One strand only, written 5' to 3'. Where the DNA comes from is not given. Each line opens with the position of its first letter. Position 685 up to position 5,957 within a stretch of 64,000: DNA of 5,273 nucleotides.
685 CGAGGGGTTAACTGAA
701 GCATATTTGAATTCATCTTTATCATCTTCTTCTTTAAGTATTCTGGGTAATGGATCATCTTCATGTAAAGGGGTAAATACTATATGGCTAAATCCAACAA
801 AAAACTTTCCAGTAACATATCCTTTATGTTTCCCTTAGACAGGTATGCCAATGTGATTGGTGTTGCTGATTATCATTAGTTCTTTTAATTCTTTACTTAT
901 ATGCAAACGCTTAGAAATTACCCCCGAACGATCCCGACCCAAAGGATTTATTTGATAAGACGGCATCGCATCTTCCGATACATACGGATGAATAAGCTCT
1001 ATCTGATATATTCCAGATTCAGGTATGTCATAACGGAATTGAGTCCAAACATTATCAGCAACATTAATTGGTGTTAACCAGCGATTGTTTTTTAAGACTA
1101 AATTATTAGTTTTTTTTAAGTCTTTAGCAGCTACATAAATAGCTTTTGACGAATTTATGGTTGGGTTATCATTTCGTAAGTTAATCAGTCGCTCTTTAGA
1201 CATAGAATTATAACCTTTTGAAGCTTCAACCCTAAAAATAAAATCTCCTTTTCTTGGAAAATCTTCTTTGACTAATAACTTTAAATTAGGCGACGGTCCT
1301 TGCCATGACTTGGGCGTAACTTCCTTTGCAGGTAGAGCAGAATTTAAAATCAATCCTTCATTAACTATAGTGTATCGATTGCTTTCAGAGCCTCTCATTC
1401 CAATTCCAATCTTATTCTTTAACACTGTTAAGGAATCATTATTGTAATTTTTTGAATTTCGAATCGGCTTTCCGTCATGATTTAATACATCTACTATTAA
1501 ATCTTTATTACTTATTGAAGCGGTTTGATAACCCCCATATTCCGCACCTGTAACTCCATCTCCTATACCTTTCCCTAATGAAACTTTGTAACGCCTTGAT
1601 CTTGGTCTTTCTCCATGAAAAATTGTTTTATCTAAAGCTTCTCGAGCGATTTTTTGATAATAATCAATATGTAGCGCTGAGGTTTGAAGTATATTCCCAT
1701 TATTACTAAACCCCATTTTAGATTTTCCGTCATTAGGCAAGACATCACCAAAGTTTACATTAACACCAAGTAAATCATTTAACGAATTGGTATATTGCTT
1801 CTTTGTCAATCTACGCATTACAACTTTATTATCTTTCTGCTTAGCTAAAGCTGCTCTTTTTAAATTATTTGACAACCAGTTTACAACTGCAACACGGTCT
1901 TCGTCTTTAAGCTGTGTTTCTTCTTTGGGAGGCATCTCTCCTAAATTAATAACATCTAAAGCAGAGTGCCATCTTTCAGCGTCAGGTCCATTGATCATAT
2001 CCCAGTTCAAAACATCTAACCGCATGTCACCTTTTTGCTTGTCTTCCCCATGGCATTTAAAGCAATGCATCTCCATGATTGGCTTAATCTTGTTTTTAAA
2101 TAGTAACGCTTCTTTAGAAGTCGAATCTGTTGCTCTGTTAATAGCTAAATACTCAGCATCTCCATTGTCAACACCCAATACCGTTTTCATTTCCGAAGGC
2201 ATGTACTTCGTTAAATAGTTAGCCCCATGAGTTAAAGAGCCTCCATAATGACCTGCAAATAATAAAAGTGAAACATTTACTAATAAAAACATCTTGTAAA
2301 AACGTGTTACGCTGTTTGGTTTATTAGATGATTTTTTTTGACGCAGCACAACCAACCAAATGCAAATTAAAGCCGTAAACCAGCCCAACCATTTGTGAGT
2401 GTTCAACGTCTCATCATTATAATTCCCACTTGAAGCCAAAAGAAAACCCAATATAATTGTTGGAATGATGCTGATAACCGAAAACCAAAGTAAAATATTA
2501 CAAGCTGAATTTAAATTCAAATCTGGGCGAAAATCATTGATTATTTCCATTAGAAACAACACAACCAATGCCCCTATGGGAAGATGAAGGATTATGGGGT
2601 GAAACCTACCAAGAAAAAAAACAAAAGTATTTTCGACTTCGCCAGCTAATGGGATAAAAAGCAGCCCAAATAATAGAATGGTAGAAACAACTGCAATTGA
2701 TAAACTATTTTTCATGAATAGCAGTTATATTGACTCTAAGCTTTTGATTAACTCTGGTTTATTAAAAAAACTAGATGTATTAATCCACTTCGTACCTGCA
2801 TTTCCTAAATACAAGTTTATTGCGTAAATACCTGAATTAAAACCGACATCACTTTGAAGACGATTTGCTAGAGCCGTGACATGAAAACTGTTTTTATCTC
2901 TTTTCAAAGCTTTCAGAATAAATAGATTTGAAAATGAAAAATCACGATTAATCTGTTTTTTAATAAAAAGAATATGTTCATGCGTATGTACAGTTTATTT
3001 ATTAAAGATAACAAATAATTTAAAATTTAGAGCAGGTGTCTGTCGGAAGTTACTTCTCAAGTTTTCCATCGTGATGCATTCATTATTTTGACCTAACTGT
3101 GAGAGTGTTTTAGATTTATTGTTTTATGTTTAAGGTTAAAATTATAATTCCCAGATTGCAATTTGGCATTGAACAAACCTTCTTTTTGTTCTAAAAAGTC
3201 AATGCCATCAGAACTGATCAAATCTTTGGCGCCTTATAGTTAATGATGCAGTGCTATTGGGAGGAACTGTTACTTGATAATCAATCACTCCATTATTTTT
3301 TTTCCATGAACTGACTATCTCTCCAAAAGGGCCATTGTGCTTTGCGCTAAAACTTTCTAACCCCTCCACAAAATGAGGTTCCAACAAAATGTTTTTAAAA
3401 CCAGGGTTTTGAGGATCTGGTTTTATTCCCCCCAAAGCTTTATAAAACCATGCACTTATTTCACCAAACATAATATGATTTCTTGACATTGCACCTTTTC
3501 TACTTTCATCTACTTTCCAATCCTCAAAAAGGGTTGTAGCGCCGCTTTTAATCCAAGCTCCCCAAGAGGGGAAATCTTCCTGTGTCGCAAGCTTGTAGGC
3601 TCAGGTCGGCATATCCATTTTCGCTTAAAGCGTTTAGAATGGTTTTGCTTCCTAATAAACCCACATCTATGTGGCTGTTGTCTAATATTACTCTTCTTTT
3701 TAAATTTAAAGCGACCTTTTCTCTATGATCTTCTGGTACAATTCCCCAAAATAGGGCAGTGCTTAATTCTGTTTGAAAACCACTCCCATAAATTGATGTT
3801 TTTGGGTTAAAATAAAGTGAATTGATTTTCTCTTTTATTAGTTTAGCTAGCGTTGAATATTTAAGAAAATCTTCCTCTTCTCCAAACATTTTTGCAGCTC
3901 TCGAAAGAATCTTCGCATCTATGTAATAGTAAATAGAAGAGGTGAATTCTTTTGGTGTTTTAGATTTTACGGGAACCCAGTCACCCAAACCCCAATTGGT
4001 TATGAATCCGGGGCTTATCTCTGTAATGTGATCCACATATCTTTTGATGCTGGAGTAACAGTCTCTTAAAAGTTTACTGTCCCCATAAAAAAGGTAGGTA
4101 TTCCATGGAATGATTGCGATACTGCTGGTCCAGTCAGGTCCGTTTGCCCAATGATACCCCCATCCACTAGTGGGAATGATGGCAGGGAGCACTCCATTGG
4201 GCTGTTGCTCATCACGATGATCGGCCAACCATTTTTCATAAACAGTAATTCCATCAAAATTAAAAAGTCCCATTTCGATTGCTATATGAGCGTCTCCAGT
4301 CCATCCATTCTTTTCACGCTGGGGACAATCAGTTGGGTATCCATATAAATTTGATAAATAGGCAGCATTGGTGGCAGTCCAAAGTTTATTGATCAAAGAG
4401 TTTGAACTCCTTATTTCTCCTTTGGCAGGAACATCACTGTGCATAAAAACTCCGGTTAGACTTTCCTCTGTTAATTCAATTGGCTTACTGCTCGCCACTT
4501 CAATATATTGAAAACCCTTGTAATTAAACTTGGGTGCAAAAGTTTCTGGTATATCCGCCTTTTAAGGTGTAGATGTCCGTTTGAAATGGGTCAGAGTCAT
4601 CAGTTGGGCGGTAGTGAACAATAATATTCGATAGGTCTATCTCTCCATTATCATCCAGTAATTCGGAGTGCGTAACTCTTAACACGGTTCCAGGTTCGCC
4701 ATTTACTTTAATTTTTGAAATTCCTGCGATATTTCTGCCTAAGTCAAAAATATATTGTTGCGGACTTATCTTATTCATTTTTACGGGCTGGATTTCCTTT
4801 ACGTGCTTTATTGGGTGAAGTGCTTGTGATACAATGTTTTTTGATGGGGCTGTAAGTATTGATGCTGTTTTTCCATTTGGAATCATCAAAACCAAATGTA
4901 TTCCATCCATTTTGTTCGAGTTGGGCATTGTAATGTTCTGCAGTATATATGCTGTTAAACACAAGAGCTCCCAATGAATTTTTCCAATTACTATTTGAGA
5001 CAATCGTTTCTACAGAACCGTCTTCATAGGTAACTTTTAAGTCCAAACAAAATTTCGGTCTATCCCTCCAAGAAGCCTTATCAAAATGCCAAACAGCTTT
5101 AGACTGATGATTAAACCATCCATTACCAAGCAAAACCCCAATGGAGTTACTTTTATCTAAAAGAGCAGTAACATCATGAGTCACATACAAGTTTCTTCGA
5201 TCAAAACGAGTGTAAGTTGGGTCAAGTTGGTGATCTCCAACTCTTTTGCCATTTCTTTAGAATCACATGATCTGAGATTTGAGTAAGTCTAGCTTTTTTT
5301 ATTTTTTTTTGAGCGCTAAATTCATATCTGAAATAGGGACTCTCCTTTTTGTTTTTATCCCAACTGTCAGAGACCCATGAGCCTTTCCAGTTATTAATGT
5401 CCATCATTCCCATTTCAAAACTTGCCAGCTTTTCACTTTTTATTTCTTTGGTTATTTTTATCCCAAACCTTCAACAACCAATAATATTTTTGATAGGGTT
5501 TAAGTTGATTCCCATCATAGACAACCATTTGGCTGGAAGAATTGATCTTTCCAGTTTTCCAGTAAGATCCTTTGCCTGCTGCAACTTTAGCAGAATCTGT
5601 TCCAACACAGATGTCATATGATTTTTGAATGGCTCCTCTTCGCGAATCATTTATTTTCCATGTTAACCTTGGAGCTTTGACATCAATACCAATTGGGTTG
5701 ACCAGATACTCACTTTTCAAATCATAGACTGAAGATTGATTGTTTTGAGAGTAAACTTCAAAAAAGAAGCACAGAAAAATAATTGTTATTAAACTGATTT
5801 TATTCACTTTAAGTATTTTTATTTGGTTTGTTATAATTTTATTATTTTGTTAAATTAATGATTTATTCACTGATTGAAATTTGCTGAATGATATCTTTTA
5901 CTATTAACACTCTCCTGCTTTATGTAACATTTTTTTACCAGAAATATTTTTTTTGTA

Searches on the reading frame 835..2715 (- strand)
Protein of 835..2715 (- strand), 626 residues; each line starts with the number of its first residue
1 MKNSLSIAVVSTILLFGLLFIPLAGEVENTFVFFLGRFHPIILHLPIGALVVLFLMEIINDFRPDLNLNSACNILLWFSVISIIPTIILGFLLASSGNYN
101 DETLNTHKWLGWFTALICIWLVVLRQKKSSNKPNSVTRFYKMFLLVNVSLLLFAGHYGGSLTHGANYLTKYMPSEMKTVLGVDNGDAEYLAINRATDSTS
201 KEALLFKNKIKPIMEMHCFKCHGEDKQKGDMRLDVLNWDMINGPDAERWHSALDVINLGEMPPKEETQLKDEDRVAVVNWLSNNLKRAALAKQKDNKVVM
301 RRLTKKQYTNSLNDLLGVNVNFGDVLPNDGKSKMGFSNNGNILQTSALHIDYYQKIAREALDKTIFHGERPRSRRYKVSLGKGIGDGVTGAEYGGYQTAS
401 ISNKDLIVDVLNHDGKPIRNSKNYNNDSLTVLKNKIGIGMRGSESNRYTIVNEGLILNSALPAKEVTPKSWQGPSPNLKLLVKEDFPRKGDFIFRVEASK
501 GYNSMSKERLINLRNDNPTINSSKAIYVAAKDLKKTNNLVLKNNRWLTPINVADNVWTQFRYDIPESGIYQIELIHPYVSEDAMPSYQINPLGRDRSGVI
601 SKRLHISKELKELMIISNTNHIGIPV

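Call 21: search_protein_families(library=pfam, proteins=[window:835-2715:-], max_evalue=0.001)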
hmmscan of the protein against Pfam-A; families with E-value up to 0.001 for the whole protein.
window:835-2715:- (626 aa): 5 families
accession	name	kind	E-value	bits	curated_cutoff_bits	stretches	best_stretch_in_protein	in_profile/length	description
PF07626.16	PSD3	-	9.7e-19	68.1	23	1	301-364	1-63/65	Protein of unknown function (DUF1587)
PF09990.14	DUF2231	-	3.4e-09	37.3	26.4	1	38-162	4-130/139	Predicted membrane protein (DUF2231)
PF07635.16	PSCyt1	-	2.6e-08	34.8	22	1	218-265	1-59/59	Planctomycete cytochrome C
PF13442.11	Cytochrome_CBB3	-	1.3e-06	29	27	1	211-281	7-68/68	Cytochrome C oxidase, cbb3-type, subunit III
PF00034.26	Cytochrom_C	-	0.00033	22.3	21.3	1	211-283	5-88/90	Cytochrome c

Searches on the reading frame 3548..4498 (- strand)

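Call 21: search_protein_families(library=pfam, proteins=[window:3548-4498:-], max_evalue=0.001)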
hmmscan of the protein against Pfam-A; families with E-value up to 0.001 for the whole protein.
window:3548-4498:- (316 aa): 1 family
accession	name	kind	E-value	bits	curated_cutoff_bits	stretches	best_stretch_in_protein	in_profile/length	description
PF17389.8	Bac_rhamnosid6H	-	5.7e-80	269.6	24.5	1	26-303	3-287/339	Bacterial alpha-L-rhamnosidase 6 hairpin glycosidase domain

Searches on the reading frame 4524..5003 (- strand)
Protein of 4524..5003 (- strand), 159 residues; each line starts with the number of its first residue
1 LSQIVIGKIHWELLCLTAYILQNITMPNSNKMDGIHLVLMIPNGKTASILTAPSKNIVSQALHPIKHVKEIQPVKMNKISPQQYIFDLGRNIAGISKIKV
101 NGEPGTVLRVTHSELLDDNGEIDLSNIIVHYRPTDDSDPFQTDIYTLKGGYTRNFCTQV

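Call 21: search_protein_families(library=pfam, proteins=[window:4524-5003:-], max_evalue=0.001)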
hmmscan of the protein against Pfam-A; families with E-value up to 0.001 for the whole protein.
window:4524-5003:- (159 aa): 1 family
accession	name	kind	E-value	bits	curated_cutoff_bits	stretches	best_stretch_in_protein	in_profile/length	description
PF05592.18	Bac_rhamnosid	-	2.9e-12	46.8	22.2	1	78-150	2-65/102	Bacterial alpha-L-rhamnosidase concanavalin-like domain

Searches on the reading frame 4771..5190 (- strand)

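Call 21: search_protein_families(library=pfam, proteins=[window:4771-5190:-], max_evalue=0.001)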
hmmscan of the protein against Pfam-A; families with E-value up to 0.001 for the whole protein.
window:4771-5190:- (139 aa): 1 family
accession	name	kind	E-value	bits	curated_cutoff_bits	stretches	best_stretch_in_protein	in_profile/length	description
PF08531.16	Bac_rhamnosid_N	-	4.3e-32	111.7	25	1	2-127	43-168/172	Alpha-L-rhamnosidase N-terminal domain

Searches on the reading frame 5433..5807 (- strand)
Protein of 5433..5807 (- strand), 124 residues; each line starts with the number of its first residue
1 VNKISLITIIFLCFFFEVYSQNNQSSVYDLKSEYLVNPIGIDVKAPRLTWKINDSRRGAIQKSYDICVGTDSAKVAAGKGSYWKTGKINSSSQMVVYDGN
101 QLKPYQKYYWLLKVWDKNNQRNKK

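Call 21: search_protein_families(library=pfam, proteins=[window:5433-5807:-], max_evalue=0.001)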
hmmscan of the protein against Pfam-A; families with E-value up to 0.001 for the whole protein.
window:5433-5807:- (124 aa): 1 family
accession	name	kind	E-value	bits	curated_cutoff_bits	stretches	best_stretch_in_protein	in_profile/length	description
PF25788.1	Ig_Rha78A_N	-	3.1e-25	88.9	27.4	1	27-120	1-89/105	Rha78A-like, N-terminal immunoglobulin domain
